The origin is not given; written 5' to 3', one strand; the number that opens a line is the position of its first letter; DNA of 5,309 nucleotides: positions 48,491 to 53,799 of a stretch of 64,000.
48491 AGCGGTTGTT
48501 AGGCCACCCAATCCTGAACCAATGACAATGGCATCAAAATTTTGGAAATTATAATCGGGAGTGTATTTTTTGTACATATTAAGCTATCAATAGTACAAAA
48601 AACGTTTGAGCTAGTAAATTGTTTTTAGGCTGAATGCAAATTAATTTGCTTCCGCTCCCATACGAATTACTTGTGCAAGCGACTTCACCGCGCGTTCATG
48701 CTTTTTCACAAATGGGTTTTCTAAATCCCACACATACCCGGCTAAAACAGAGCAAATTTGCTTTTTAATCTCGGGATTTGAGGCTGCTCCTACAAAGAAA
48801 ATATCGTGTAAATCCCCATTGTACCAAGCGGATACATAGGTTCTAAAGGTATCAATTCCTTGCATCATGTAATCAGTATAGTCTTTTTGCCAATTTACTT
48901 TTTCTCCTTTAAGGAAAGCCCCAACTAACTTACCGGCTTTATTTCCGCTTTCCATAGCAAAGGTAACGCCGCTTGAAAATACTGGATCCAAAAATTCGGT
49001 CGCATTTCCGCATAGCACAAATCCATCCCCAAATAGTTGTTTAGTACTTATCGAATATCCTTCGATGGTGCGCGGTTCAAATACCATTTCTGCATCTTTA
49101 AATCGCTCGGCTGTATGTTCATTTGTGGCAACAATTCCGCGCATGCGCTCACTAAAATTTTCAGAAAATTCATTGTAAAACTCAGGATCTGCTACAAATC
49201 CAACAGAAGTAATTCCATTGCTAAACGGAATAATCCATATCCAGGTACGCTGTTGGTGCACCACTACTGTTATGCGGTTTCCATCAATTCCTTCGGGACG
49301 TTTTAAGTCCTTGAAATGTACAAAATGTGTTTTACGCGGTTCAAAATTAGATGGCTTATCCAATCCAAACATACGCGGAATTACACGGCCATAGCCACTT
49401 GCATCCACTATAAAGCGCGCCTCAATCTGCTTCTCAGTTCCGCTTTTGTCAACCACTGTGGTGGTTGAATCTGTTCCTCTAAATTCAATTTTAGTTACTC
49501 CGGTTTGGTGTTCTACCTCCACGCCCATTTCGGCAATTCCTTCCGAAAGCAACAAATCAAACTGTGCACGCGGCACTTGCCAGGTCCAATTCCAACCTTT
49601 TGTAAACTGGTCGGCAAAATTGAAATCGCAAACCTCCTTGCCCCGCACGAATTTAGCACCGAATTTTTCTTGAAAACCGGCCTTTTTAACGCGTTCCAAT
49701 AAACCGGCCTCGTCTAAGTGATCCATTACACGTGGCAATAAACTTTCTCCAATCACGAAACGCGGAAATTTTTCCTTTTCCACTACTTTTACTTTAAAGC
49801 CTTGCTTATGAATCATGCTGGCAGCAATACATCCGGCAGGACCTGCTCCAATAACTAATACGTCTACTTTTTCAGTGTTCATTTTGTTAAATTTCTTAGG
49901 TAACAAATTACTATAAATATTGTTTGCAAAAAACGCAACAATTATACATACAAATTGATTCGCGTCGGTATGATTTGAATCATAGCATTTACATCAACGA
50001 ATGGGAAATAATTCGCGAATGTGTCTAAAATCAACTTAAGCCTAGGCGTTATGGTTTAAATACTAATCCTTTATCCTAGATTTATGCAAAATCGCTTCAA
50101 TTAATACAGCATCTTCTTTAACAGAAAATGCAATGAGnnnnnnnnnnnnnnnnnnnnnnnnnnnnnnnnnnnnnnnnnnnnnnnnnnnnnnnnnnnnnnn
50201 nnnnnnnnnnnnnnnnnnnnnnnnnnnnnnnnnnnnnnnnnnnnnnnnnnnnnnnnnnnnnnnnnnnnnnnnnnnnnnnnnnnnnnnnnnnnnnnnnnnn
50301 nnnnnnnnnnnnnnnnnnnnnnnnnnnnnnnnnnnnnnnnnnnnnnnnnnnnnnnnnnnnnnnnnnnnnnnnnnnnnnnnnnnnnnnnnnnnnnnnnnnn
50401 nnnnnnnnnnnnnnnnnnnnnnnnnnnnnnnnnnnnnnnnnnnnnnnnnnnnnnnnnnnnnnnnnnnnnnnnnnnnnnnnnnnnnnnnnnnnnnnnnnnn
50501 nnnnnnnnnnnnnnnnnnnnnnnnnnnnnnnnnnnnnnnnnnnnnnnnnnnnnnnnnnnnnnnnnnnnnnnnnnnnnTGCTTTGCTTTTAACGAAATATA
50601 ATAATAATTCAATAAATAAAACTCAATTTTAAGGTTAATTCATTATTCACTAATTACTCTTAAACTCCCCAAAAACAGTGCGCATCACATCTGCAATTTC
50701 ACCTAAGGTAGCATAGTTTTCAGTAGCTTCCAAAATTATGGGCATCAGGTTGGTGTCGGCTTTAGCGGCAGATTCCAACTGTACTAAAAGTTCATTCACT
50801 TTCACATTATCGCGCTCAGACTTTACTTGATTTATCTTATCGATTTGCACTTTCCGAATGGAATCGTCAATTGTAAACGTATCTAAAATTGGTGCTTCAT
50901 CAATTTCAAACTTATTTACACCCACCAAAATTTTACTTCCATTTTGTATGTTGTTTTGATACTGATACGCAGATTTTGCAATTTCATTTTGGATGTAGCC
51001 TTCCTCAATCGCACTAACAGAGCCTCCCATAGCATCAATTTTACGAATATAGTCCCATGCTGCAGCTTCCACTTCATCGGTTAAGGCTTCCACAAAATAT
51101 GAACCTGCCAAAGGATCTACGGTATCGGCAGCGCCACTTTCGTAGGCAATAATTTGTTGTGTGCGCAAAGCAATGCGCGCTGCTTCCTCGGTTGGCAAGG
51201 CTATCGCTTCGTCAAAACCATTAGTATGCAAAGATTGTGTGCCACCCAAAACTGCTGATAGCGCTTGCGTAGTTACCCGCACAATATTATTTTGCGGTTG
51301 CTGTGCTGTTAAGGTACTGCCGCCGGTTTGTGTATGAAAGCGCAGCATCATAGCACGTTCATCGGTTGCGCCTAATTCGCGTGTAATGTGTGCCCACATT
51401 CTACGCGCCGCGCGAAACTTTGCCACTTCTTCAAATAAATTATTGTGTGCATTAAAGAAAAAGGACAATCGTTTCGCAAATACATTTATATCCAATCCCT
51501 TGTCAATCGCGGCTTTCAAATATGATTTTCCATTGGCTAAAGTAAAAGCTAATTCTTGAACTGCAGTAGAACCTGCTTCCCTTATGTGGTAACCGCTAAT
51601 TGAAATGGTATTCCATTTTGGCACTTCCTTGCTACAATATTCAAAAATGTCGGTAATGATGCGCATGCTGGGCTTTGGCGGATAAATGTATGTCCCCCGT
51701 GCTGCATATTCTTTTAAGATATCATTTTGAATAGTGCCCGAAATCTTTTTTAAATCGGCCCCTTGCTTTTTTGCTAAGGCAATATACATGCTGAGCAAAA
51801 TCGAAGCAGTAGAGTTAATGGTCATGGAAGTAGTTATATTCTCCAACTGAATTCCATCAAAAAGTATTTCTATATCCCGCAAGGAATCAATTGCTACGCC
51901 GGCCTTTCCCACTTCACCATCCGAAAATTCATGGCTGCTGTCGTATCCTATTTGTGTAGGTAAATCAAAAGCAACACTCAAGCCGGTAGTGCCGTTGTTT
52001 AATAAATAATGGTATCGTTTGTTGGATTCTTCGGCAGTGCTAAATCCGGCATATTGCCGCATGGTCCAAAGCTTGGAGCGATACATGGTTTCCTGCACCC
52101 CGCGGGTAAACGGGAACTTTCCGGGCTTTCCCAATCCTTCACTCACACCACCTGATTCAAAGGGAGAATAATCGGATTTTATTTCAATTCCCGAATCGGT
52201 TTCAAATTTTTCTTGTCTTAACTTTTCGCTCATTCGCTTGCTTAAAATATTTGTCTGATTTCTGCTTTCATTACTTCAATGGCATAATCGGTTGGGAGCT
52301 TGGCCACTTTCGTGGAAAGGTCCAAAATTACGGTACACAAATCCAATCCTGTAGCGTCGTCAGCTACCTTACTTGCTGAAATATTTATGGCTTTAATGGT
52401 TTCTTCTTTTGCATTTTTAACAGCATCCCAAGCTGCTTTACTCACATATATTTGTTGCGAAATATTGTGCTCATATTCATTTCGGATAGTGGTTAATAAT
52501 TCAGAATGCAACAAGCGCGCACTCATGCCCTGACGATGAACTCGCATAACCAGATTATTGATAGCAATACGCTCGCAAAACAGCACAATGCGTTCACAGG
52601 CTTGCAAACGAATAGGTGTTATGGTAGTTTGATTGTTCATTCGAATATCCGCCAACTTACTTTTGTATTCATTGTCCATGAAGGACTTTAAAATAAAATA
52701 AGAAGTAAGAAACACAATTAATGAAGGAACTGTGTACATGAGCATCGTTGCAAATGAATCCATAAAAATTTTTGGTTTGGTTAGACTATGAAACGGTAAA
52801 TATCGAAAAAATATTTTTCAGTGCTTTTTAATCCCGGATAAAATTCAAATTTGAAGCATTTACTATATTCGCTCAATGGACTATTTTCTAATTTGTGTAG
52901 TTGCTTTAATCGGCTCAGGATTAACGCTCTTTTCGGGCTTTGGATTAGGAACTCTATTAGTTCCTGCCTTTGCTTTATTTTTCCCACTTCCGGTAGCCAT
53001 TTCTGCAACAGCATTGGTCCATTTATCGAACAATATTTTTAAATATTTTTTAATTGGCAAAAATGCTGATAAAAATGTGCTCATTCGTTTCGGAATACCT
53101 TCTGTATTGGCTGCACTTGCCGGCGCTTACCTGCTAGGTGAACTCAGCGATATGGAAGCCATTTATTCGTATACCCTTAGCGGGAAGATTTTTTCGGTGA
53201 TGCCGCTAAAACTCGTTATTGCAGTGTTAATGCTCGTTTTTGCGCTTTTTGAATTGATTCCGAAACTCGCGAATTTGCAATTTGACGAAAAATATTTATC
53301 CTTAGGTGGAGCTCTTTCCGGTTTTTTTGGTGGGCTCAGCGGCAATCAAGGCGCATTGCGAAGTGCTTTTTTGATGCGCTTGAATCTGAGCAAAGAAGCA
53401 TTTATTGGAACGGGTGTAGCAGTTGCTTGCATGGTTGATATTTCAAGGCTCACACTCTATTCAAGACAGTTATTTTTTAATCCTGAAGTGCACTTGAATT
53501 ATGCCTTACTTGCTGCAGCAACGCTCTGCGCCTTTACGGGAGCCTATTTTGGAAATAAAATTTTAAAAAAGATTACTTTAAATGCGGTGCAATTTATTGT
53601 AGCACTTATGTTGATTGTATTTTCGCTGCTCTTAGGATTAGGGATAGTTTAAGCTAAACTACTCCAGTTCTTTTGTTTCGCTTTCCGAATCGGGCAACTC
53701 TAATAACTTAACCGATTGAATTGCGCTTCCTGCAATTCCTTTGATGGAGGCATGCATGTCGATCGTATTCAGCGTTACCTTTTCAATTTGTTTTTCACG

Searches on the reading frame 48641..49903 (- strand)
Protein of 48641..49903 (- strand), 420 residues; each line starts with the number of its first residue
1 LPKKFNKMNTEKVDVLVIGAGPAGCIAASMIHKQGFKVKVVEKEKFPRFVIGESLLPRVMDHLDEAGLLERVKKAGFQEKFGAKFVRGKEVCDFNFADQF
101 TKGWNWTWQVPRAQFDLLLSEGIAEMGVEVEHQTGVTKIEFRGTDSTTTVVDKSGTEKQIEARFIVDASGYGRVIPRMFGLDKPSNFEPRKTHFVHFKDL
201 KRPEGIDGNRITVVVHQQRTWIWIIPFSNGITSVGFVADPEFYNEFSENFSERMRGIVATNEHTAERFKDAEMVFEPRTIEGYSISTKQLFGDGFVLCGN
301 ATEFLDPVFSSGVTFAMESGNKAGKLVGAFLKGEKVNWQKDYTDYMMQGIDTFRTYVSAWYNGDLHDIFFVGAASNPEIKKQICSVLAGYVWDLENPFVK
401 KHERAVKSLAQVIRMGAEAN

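Call 80: search_solved_structures(query=window:48641-49903:-, max_evalue=0.001)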
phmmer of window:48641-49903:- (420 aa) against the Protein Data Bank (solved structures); distinct sequences matched with E-value up to 0.001: 45.
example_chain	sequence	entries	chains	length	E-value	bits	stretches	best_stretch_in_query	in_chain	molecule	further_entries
3nix_A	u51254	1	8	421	3.7e-193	645.2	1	8-419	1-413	Flavoprotein/dehydrogenase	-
5bul_A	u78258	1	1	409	4.8e-46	160.6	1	13-396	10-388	flavin-dependent halogenase triple mutant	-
5bva_A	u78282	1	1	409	6.7e-46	160.1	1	13-396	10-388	flavin-dependent halogenase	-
3i3l_A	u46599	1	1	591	4.4e-44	154.1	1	13-328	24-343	Alkylhalidase CmlS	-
5dbj_E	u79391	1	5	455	4.7e-44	154.1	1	8-393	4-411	FADH2-dependent halogenase PltA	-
7fco_A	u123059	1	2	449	9.3e-42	146.5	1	13-404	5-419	ChlB4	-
5buk_A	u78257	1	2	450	1.5e-41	145.8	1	12-400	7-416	FADH2-dependent halogenase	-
8zop_A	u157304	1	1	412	6.2e-41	143.8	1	10-352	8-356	Halogenase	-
3e1t_A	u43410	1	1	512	1.9e-37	132.3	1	11-361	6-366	Halogenase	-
8gu0_A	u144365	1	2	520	3.7e-26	95.1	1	13-338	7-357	Non-heme halogenase radH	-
7xgb_A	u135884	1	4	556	3.2e-15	59.1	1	12-334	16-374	Tetracycline 7-halogenase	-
7v0b_A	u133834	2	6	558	3.2e-15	59.1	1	12-333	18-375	Tetracycline 7-halogenase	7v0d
6bzt_A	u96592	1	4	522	3.3e-15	59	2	158-327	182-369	Halogenase PltM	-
6bza_A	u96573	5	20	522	3.3e-15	59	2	158-327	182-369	Halogenase PltM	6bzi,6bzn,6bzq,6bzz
5kow_A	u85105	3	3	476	8.4e-11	44.5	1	12-191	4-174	Pentachlorophenol 4-monooxygenase | Putative rifampin monooxygenase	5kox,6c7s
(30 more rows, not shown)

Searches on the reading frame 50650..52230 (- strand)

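Call 39: search_protein_families(library=pfam, proteins=[window:50650-52230:-], max_evalue=0.0001)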
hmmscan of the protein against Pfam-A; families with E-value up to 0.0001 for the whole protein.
window:50650-52230:- (526 aa): 1 family
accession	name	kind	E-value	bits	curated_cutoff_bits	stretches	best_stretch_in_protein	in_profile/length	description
PF01642.28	MM_CoA_mutase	-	1.3e-226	753.6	22.1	1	10-521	1-512/512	Methylmalonyl-CoA mutase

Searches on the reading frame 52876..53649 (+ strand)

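Call 14: search_protein_families(library=pfam, proteins=[window:52876-53649:+], max_evalue=0.001)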
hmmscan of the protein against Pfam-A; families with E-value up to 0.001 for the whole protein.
window:52876-53649:+ (258 aa): 1 family
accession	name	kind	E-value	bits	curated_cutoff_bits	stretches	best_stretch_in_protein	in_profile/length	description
PF01925.25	TauE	-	8.8e-22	78.4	32.6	1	7-251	2-235/237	Sulfite exporter TauE/SafE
